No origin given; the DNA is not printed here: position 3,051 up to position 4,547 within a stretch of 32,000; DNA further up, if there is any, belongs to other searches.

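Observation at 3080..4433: Foreign-composition cassette in the parA-rsmG gap encodes a fused pseudo-HD plus HD (YfbR-like) protein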

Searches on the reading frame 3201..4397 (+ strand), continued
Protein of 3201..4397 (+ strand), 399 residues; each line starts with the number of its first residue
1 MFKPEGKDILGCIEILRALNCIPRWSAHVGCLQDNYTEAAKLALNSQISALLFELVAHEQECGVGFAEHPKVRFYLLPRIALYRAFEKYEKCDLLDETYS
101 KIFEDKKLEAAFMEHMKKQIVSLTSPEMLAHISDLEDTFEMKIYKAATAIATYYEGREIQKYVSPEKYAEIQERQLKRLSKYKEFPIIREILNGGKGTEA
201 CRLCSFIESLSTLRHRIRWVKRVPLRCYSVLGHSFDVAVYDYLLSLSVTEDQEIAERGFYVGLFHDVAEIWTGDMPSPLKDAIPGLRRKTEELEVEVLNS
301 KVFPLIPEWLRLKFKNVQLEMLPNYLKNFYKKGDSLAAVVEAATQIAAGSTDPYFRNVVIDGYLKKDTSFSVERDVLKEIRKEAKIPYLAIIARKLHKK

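Call 81: find_encoding_contigs(protein=P0019, flank=10000, max_places=1)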
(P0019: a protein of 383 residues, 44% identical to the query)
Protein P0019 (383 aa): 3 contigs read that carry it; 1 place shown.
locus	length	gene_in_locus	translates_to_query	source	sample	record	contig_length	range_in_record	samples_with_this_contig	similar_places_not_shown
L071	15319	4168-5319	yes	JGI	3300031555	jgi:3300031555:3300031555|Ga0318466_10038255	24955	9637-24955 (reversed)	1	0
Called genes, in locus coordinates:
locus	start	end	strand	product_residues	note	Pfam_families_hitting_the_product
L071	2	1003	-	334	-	?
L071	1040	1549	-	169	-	PF14584:DUF4446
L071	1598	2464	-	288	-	PF02195:ParB_N, PF17762:HTH_ParB, PF23552:ParB_C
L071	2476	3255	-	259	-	PF00142:Fer4_NifH, PF01656:CbiA, PF02374:ArsA_ATPase, PF06564:CBP_BcsQ, PF09140:MipZ, PF10609:ParA, PF13614:AAA_31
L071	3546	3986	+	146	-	-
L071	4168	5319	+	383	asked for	PF12917:YfbR-like, PF13023:HD_3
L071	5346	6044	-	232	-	PF02527:GidB, PF13847:Methyltransf_31 (weak)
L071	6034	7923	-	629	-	PF01134:GIDA, PF01266:DAO (faint), PF07992:Pyr_redox_2, PF12831:FAD_oxidored (weak), PF13738:Pyr_redox_3 (faint), PF21680:GIDA_C_1st, PF13932:SAM_GIDA_C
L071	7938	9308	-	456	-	PF10396:TrmE_N, PF00350:Dynamin_N (faint), PF12631:MnmE_helical, PF01926:MMR_HSR1, PF02421:FeoB_N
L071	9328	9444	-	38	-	-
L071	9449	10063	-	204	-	PF14804:Jag_N, PF13083:KH_KhpA-B, PF01424:R3H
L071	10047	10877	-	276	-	PF02096:60KD_IMP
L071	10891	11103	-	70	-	PF01809:YidD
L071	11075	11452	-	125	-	PF00825:Ribonuclease_P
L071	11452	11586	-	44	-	PF00468:Ribosomal_L34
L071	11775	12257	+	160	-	-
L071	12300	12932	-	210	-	PF10531:SLBB, PF22461:SLBB_2 (weak), PF12836:HHH_3, PF00633:HHH (weak)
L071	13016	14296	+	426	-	PF00768:Peptidase_S11, PF13354:Beta-lactamase2, PF07943:PBP5_C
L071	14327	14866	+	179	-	-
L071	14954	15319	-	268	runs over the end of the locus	PF00072:Response_reg, PF08769:Spo0A_C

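Call 82: find_encoding_contigs(protein=P0020, flank=10000, max_places=1)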
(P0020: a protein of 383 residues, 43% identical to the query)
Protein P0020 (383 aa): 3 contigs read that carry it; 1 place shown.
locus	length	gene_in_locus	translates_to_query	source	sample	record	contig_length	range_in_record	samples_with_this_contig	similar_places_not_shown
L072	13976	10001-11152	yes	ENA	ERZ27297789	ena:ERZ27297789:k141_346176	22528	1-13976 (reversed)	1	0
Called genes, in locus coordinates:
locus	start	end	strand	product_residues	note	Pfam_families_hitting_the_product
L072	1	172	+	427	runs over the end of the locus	PF00535:Glycos_transf_2, PF13641:Glyco_tranf_2_3, PF13632:Glyco_trans_2_3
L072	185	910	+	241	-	PF02308:MgtC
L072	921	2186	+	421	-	PF00275:EPSP_synthase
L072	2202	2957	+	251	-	PF23023:Anti-Pycsar_Apyc1, PF00753:Lactamase_B, PF12706:Lactamase_B_2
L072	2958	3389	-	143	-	-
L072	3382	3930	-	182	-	PF00395:SLH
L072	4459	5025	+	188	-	PF00265:TK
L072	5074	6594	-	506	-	PF01966:HD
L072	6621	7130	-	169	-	PF14584:DUF4446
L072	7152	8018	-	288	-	PF02195:ParB_N, PF17762:HTH_ParB, PF23552:ParB_C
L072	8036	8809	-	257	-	PF00142:Fer4_NifH, PF01656:CbiA, PF02374:ArsA_ATPase, PF06564:CBP_BcsQ, PF09140:MipZ, PF10609:ParA, PF13614:AAA_31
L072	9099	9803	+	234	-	-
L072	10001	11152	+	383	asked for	PF12917:YfbR-like, PF13023:HD_3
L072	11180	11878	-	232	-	PF02527:GidB, PF13847:Methyltransf_31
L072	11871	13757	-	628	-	PF01134:GIDA, PF01262:AlaDh_PNT_C (faint), PF01266:DAO (faint), PF07992:Pyr_redox_2, PF12831:FAD_oxidored (weak), PF13738:Pyr_redox_3 (faint), PF21680:GIDA_C_1st, PF13932:SAM_GIDA_C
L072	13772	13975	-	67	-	?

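Call 85: search_protein_families(library=phrogs, proteins=[L071:3546-3983:+, L072:9099-9800:+, L004:9323-9814:-], max_evalue=0.01)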
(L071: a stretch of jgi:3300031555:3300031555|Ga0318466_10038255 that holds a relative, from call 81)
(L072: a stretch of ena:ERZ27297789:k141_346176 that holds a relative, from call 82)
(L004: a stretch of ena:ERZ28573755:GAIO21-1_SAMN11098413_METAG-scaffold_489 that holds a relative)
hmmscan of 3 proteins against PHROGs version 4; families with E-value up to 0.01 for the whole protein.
L071:3546-3983:+ (146 aa): 0 families

L072:9099-9800:+ (234 aa): 0 families

L004:9323-9814:- (163 aa): 0 families

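Call 92: find_homologous_proteins(query=A8, max_evalue=1e-20)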
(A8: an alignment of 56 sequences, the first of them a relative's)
Query A8 (56 sequences) (399 aa, profile of the alignment): 32 proteins with E <= 1e-20 among 8000 candidates.
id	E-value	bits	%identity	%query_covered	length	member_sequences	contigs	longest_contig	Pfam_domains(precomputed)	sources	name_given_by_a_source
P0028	2.3e-132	460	34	89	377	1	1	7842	PF12917.14,PF01966.29,PF13023.13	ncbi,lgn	-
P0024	5.8e-131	455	37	91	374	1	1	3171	PF12917.14,PF13023.13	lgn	-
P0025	1.7e-130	453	34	94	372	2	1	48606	PF12917.14,PF13023.13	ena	-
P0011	3.8e-119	416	52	99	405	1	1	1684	PF12917.14,PF13023.13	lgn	-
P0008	1.1e-118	415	59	100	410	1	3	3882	PF12917.14,PF13023.13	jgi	-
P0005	5.8e-118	412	59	100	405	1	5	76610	PF12917.14,PF13023.13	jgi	-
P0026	5.5e-117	409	35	88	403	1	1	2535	PF12917.14,PF13023.13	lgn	-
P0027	1.7e-116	407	34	91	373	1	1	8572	PF12917.14,PF13023.13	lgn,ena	-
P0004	2.0e-115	404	61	97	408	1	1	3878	PF12917.14,PF13023.13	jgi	-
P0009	6.0e-115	402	60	96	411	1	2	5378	PF12917.14,PF13023.13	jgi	-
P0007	1.6e-114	401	60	98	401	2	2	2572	PF12917.14,PF13023.13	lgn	-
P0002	8.0e-114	399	74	100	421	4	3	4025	PF12917.14,PF13023.13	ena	-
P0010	7.8e-113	395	53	100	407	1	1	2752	PF12917.14,PF13023.13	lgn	-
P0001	1.4e-112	395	100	100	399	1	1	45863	PF12917.14,PF13023.13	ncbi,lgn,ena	-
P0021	1.7e-112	394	45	90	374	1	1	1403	PF12917.14,PF13023.13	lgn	-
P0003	1.9e-112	394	61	100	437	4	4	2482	PF12917.14,PF13023.13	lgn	-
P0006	4.6e-110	386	57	100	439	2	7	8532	PF12917.14,PF13023.13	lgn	-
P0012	3.9e-109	383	50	99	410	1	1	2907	PF12917.14,PF13023.13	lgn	-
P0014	4.5e-104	367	46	96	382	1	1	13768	PF12917.14,PF13023.13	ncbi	-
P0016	4.5e-102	360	45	96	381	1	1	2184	PF12917.14,PF13023.13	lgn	-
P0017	4.3e-101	357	44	96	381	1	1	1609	PF12917.14,PF13023.13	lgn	-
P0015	3.2e-100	354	46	96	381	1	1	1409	PF12917.14,PF13023.13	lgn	-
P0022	2.4e-97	344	42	96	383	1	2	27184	PF12917.14,PF13023.13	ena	-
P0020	1.2e-95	339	43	96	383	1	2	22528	PF12917.14,PF13023.13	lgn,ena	-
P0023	1.8e-95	338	42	96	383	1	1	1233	PF12917.14,PF13023.13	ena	-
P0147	3.5e-93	331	28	53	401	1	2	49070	PF12917.14,PF13023.13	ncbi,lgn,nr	ncbi:MAG: hydrolase [Flavobacteriia bacterium]|nr:MAG: hydrolase [Flavobacteriia bacterium]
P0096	7.2e-92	326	28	45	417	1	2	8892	PF12917.14,PF13023.13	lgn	-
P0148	4.5e-88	314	28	45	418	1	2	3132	PF12917.14,PF13023.13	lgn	-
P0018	1.7e-80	289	57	69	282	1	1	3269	PF12917.14,PF13023.13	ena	-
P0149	4.5e-77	278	28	46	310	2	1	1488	PF12917.14,PF13023.13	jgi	-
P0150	3.7e-74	268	31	30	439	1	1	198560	PF12917.14,PF13023.13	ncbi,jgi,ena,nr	ncbi:MAG: HD domain-containing protein [Oscillospiraceae bacterium]|nr:HD domain-containing protein 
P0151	4.3e-67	245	34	26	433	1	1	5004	PF12917.14,PF13023.13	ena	-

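Call 93: find_encoding_contigs(protein=P0150, flank=8000, max_places=1)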
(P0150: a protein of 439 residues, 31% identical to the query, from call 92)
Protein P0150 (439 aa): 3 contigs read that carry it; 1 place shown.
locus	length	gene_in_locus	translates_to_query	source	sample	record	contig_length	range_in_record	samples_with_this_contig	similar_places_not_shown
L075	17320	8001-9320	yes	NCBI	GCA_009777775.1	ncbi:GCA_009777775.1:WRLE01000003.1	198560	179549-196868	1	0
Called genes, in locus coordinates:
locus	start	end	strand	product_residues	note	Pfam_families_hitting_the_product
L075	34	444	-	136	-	PF02082:Rrf2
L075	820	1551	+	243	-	-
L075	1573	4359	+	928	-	PF09586:YfhO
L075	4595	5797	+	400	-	PF01297:ZnuA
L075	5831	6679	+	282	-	PF00950:ABC-3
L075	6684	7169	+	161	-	-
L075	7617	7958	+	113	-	PF14903:WG_beta_rep (weak)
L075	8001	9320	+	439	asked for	PF12917:YfbR-like, PF13023:HD_3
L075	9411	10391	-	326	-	PF02653:BPD_transp_2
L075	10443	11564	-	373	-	PF02653:BPD_transp_2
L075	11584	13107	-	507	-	PF00005:ABC_tran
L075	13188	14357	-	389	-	PF02608:Bmp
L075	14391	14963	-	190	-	PF04260:DUF436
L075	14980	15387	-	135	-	-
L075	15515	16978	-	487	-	PF00512:HisKA, PF02518:HATPase_c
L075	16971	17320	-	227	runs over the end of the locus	PF00072:Response_reg, PF00486:Trans_reg_C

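Call 94: find_encoding_contigs(protein=P0147, flank=8000, max_places=1)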
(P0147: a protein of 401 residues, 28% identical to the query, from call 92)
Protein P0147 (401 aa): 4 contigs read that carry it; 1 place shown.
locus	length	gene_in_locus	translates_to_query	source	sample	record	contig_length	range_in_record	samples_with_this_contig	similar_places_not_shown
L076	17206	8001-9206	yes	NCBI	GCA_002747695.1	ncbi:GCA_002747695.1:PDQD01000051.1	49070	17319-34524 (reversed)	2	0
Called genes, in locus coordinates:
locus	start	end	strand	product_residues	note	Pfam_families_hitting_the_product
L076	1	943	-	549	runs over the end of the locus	PF01979:Amidohydro_1 (faint), PF22039:HUTI_composite_bact (weak), PF07969:Amidohydro_3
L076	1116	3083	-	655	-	PF14121:Porin_10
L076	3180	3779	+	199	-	PF01351:RNase_HII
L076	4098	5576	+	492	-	-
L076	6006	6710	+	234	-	PF00230:MIP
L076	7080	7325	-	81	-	-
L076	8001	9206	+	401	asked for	PF12917:YfbR-like, PF13023:HD_3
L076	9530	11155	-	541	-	PF00171:Aldedh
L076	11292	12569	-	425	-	PF12412:DUF3667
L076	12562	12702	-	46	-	-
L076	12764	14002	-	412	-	PF17116:T9SS_plug_1st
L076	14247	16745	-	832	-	PF01510:Amidase_2, PF07705:CARDB, PF18962:Por_Secre_tail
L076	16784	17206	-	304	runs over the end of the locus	PF07661:MORN_2 (faint)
